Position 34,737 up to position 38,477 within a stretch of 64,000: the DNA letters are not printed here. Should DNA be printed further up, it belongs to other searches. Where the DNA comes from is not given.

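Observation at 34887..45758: Tandem giant genes encoding three paralogous ~1,100-aa units, each ending in a 3-helix membrane bundle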

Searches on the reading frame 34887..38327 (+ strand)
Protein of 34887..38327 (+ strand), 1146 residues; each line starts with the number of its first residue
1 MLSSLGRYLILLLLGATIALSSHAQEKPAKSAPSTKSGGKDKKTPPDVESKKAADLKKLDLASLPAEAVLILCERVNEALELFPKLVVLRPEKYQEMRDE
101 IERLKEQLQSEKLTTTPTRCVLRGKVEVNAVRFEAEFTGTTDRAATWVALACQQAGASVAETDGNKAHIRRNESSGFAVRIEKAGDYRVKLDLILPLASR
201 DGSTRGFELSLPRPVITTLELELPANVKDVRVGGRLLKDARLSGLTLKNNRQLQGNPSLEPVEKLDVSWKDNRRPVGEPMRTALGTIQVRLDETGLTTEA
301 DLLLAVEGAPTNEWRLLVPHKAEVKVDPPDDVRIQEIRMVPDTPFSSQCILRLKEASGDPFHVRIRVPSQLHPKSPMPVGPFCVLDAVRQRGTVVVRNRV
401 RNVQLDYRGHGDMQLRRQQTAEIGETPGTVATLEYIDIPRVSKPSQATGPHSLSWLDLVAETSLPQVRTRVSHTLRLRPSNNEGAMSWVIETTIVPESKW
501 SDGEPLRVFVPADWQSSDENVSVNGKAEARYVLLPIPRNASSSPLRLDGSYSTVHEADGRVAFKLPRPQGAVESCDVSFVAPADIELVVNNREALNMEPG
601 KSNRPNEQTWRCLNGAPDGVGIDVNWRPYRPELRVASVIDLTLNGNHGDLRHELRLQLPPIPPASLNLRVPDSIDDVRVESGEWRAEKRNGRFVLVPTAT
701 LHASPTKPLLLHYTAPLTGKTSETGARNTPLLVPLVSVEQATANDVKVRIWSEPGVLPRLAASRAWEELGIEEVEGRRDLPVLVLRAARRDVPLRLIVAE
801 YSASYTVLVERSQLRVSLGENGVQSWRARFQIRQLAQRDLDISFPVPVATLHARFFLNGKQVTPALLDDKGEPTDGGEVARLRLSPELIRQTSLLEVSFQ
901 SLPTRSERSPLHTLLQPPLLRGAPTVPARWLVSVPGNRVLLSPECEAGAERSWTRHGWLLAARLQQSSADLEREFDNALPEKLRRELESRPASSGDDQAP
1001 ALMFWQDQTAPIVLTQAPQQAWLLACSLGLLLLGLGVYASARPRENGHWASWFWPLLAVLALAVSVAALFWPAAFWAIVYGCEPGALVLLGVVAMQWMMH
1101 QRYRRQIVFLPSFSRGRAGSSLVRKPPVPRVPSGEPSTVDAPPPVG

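Call 5: search_protein_families(library=pfam, proteins=[window:34887-38327:+], max_evalue=1)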
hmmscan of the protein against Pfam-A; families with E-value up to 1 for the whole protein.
window:34887-38327:+ (1146 aa): 1 family
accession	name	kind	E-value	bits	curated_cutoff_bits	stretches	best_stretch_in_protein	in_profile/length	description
PF00487.30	FA_desaturase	-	0.13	12.4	29.7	1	1015-1105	100-192/253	Fatty acid desaturase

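Call 6: search_protein_families(library=ncbifam, proteins=[window:34887-38327:+], max_evalue=1)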
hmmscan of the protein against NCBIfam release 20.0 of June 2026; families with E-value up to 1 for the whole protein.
window:34887-38327:+ (1146 aa): 0 families

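Call 11: find_homologous_proteins(query=window:34887-38327:+)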
Query window:34887-38327:+ (1146 aa): 64 proteins with E <= 0.001 among 8000 candidates.
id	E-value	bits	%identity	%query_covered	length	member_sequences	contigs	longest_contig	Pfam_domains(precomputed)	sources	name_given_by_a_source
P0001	0.0e+0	2403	93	100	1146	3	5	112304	-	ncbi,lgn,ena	-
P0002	0.0e+0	1971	76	100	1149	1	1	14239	-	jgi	jgi:hypothetical protein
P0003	0.0e+0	1683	68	100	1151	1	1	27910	-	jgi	jgi:hypothetical protein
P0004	0.0e+0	1396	58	100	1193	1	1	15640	-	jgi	jgi:hypothetical protein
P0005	0.0e+0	1358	57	100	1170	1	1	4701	-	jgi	jgi:hypothetical protein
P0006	0.0e+0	1346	56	100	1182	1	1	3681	-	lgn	-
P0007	0.0e+0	1346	57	100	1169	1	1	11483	-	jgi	jgi:hypothetical protein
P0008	0.0e+0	1316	54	100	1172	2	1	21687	-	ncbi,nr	ncbi:MAG TPA: hypothetical protein VMG10_28235 [Gemmataceae bacterium]|nr:hypothetical protein [Gemm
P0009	0.0e+0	1310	56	100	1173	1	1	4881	-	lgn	-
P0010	0.0e+0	1289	56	100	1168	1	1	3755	-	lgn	-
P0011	0.0e+0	1269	54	100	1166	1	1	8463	-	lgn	-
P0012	0.0e+0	1267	55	99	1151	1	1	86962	-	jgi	jgi:hypothetical protein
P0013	0.0e+0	1263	56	100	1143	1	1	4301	-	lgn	-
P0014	0.0e+0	1254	55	100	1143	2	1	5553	-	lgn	-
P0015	0.0e+0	1245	54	100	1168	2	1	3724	-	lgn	-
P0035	0.0e+0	1146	52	100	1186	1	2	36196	-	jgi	jgi:hypothetical protein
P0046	0.0e+0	1115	50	100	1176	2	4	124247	-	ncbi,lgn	-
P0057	4.7e-161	556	35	100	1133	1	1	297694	-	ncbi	ncbi:MAG: hypothetical protein U0840_16845 [Gemmataceae bacterium]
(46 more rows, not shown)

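Call 18: find_encoding_contigs(protein=P0057, flank=10000, max_places=2)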
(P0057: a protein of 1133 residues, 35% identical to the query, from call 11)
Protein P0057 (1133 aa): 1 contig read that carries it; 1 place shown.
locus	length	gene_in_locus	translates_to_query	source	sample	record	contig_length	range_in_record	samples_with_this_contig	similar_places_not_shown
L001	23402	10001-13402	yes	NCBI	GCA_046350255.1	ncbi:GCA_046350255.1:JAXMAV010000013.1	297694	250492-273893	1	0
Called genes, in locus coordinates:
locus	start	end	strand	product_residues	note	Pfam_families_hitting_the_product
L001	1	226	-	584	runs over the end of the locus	PF00664:ABC_membrane, PF00005:ABC_tran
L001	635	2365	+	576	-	PF07396:Porin_O_P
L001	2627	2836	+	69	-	-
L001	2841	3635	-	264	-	-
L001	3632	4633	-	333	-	PF00005:ABC_tran, PF13304:AAA_21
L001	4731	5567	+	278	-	PF17660:BTRD1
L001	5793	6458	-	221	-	PF00753:Lactamase_B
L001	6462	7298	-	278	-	PF13489:Methyltransf_23, PF13847:Methyltransf_31, PF08241:Methyltransf_11, PF08242:Methyltransf_12, PF13649:Methyltransf_25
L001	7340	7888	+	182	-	-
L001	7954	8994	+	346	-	PF02547:Queuosine_synth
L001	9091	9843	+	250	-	PF00703:Glyco_hydro_2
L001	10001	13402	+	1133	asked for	-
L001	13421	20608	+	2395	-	-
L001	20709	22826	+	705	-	PF00930:DPPIV_N (faint), PF26549:Tricorn_N, PF26550:Tricorn_2nd, PF07676:PD40, PF26549:Tricorn_N, PF00326:Peptidase_S9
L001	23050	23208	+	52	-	-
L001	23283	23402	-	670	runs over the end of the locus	PF04151:PPC (faint)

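Call 19: find_encoding_contigs(protein=P0046, flank=10000, max_places=2)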
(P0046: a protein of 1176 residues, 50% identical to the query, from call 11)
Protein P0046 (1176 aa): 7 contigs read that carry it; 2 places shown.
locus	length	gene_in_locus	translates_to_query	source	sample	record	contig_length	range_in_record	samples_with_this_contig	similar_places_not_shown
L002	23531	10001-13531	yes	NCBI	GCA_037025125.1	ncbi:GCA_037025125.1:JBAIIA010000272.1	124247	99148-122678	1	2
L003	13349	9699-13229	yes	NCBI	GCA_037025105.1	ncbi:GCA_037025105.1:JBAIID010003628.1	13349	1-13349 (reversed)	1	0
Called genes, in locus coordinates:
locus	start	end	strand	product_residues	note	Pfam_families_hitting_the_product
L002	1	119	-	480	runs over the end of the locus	PF07642:BBP2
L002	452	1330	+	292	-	PF00135:COesterase (faint), PF20434:BD-FAE, PF07859:Abhydrolase_3, PF12146:Hydrolase_4 (faint), PF01738:DLH (faint), PF00326:Peptidase_S9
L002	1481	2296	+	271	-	-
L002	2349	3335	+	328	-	PF00389:2-Hacid_dh, PF02826:2-Hacid_dh_C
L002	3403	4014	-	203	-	PF07638:Sigma70_ECF, PF08281:Sigma70_r4_2, PF04545:Sigma70_r4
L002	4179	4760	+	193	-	-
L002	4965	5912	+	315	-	PF02547:Queuosine_synth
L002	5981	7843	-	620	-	PF00069:Pkinase, PF07714:PK_Tyr_Ser-Thr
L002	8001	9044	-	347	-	PF01636:APH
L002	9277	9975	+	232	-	-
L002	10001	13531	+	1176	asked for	-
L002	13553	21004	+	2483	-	-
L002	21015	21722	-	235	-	-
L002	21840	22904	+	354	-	PF00180:Iso_dh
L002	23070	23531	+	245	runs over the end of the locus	-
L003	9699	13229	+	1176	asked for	-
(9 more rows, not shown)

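Call 25: search_solved_structures(query=A1, max_evalue=10)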
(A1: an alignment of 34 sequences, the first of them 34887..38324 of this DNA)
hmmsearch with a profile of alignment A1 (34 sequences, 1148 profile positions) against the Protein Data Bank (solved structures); distinct sequences matched with E-value up to 10: 0.

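Call 26: search_protein_families(library=pfam, alignment_id=A1, max_evalue=1)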
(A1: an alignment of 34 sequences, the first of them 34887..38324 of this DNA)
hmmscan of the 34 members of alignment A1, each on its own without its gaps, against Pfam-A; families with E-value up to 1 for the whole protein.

A. member 1, window:34887-38324:+ (1146 aa): 1 family
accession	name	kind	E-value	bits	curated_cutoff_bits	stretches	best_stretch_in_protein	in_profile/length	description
PF00487.30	FA_desaturase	-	0.13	12.4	29.7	1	1015-1105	100-192/253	Fatty acid desaturase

B. families by the number of members that match (of 34 scanned): 13 families
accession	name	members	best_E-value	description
PF00487.30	FA_desaturase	3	0.13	Fatty acid desaturase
PF20154.4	LNT_N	2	0.0062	Apolipoprotein N-acyltransferase N-terminal domain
PF06005.17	ZapB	2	0.052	Cell division protein ZapB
PF06912.16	DUF1275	2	0.16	Protein of unknown function (DUF1275)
PF22285.2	DUF6962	2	0.5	Family of unknown function (DUF6962)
PF19378.4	DUF5953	1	0.007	Family of unknown function (DUF5953)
PF10948.13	DUF2635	1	0.13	Protein of unknown function (DUF2635)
PF15033.11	Kinocilin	1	0.13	Kinocilin protein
PF15431.11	TMEM190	1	0.15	Transmembrane protein 190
PF19462.4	DUF5999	1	0.15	Family of unknown function (DUF5999)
PF02604.26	PhdYeFM_antitox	1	0.22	Antitoxin Phd_YefM, type II toxin-antitoxin system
PF03449.20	GreA_GreB_N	1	0.24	Transcription elongation factor, N-terminal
PF02497.21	Arteri_GP4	1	0.3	Arterivirus glycoprotein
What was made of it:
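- No peptidoglycan-binding or outer-membrane-targeting domain was detected (calls 5, 26). No A2M, MG or adhesin Pfam domains (calls 5, 26).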

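Call 34: predict_structure(alignment_id=A1)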
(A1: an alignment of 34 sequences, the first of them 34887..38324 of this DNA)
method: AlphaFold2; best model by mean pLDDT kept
length: 1146 residues; sequences in the alignment: 34
mean_pLDDT: 73.7   pTM: 0.37
mean pLDDT of the five models: 73.7, 72.6, 72.2, 71.2, 70.4
residues with pLDDT >= 90: 110; 70-90: 675; 50-70: 235; < 50: 126
segments of 3 or more residues with pLDDT < 50: 1-3, 18-60, 109-113, 421-427, 720-726, 800-804, 945-948, 952-955, 1106-1146
pLDDT, mean of each block of 10 residues (from residue 1): 46 52 33 28 31 36 58 62 65 80 63 70 82 89 82 74 71 71 86 77 77 83 82 84 81 84 85 63 89 86 83 89 84 87 87 86 88 78 83 86 77 70 49 76 79 86 67 89 81 77 74 85 75 72 79 81 87 86 85 81 78 70 83 82 82 83 80 84 80 79 64 76 50 85 82 70 72 64 80 73 60 87 88 77 88 86 86 84 77 87 67 86 76 82 55 53 60 79 76 58 74 83 86 78 58 75 77 75 82 78 50 35 36 37 39
secondary structure, 60 per line:
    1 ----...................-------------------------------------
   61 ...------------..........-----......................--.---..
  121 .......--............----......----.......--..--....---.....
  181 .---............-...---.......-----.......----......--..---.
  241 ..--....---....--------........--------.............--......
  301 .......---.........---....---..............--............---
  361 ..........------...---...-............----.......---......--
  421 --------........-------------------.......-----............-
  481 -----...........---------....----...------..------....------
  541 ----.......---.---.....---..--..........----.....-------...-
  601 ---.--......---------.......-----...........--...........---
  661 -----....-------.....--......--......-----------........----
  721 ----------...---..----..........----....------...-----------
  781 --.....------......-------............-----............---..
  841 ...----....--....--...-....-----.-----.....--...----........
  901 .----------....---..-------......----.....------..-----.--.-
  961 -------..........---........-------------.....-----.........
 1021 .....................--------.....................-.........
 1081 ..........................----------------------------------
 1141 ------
elements in order (helices of 4 or more, strands of 3 or more residues): H5-23 H76-85 H91-112 E119-127 E130-141 E146-151 E156-162 E169-172 E176-181 E185-196 E198-200 E204-210 E216-222 E227-232 E245-248 E252-255 E264-271 E280-292 E295-307 E311-319 E323-326 H330-333 E334-343 E346-357 E361-370 E377-379 E383-385 E387-398 E403-409 E413-418 E429-436 E456-462 E468-479 E486-496 E506-509 E514-516 E531-534 E545-551 E559-563 E571-580 E585-589 E597-599 E607-612 E622-628 E634-644 E647-657 E666-669 E677-681 E684-689 E692-697 E709-716 E731-733 E743-752 E757-760 E767-769 E783-787 E794-799 E807-818 E824-835 E839-843 H848-851 E854-857 E860-862 E864-867 E879-883 E893-901 E912-915 E928-933 E938-942 H968-977 H981-988 E1002-1006 E1012-1018 H1019-1041 H1050-1070 H1072-1106
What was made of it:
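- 35235..37721 (+): U1 periplasmic all-beta body (aa 117-945), about 5-6 beta-sandwich domains. DSSP on the AlphaFold model gives mean pLDDT 73.7 (call 34).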

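Call 36: fold_search(model_id=the predicted structure, library=pdb)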
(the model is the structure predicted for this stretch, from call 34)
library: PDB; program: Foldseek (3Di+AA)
matches with E <= 10: 1270; with E <= 0.001: 42
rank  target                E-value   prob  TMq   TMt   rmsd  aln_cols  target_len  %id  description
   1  8b6l_O                2.3e-08  1.00  0.12  0.21  21.8       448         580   12  Subtomogram average of the human Sec61-TRAP-OSTA-translocon (released 2022-12-07)
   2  6ezn_A                4.5e-08  1.00  0.14  0.32  17.3       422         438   13  Cryo-EM structure of the yeast oligosaccharyltransferase (OST) complex (released 2018-01-17)
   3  6s7t_E                1.5e-07  1.00  0.21  0.46   7.6       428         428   12  Cryo-EM structure of human oligosaccharyltransferase complex OST-B (released 2019-12-18)
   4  6s7o_E                3.9e-07  1.00  0.20  0.36   8.3       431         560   12  Cryo-EM structure of human oligosaccharyltransferase complex OST-A (released 2019-12-18)
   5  8agb_E                2.3e-06  1.00  0.13  0.29  18.3       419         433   11  Structure of yeast oligosaccharylransferase complex with lipid-linked oligosaccharide bound (released 2022-12-07)
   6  7oci_A                5.6e-06  1.00  0.11  0.24  21.8       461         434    9  Cryo-EM structure of yeast Ost6p containing oligosaccharyltransferase complex (released 2022-02-16)
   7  4mmx_A                6.5e-06  0.84  0.08  0.09  23.4       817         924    9  Integrin AlphaVBeta3 ectodomain bound to the tenth domain of Fibronectin (released 2014-03-26)
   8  8pn9_E                9.2e-06  1.00  0.21  0.37   7.7       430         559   12  Structure of human oligosaccharyltransferase OST-A complex bound to NGI-1 (released 2024-05-08)
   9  3fcs_A                1.2e-05  0.66  0.08  0.10  26.8       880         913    9  Structure of complete ectodomain of integrin aIIBb3 (released 2009-01-20)
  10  4mmz_A                1.4e-05  0.63  0.07  0.08  24.0       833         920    9  Integrin AlphaVBeta3 ectodomain bound to an antagonistic tenth domain of Fibronectin (released 2014-03-26)
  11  6c26_1                1.9e-05  1.00  0.11  0.25  21.1       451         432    9  The Cryo-EM structure of a eukaryotic oligosaccharyl transferase complex (released 2018-01-31)
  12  8xen_A                2.4e-05  0.87  0.10  0.12  32.2       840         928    9  Cryo-EM structure of integrin ITGAV/ITGB3 complex, conformation 4 (released 2024-12-18)
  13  9e8a_A                2.8e-05  0.75  0.08  0.09  24.5       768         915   10  Integrin aIIbb3 bent conformation from human platelet membrane crude preparation (released 2025-10-15)
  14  8xer_A                3.7e-05  0.87  0.11  0.13  25.0       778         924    9  Cryo-EM structure of integrin ITGAV, ITGB3 and Cilengitide TFA complex, conformation 1 (released 2024-12-18)
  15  4neh_A                4.1e-05  0.57  0.08  0.09  26.8       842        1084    9  An internal ligand-bound, metastable state of a leukocyte integrin, aXb2 (released 2014-01-15)
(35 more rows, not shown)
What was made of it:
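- Each unit has a long non-catalytic beta-sandwich array, with about 5-6 domains predicted in the U1 model (calls 34, 36). Integrin-leg-like hits appear in the fold search (call 36).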
